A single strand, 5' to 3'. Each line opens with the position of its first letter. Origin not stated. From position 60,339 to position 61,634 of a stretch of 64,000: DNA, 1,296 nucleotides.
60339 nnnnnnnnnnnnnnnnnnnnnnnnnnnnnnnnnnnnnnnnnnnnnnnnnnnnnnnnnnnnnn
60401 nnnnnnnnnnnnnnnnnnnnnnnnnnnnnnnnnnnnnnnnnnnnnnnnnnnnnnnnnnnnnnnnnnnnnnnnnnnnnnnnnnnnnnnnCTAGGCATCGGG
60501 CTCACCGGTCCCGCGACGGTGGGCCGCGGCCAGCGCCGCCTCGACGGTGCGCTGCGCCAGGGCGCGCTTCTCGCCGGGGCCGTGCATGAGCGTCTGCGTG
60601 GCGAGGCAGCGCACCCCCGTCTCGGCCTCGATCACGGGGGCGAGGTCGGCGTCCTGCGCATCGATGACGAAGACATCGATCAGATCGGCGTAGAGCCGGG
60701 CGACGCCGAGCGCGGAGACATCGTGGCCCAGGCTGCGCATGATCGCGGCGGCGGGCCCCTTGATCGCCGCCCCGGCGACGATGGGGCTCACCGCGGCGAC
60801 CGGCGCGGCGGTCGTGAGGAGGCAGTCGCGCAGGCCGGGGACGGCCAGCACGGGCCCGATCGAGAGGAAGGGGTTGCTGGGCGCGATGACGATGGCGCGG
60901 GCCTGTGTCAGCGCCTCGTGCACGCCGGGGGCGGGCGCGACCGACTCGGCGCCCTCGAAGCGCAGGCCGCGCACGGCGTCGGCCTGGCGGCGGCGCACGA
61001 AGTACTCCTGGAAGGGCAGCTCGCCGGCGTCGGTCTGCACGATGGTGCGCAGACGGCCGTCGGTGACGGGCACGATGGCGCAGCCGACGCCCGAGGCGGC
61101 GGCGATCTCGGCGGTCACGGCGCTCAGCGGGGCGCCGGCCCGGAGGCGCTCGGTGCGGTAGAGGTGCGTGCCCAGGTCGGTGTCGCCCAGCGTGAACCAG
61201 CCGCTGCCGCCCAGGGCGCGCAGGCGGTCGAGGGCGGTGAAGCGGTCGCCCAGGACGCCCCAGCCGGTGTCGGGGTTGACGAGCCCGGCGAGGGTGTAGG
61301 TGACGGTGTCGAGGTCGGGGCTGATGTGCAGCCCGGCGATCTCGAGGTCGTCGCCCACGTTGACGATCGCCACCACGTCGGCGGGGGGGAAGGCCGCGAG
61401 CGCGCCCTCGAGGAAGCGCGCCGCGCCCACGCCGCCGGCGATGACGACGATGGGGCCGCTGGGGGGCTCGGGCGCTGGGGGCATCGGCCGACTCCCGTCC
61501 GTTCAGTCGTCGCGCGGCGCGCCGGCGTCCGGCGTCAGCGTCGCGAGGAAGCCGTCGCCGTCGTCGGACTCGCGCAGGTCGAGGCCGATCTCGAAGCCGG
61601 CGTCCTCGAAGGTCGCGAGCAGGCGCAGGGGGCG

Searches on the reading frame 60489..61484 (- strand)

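Call 66: search_protein_families(library=pfam, proteins=[window:60489-61484:-], max_evalue=0.00001)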
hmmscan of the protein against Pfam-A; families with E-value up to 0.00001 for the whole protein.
window:60489-61484:- (331 aa): 1 family
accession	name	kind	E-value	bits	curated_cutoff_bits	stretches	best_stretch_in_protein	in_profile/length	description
PF01933.23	CofD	-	8.9e-47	160.1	30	1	12-279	1-254/290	2-phospho-L-lactate transferase CofD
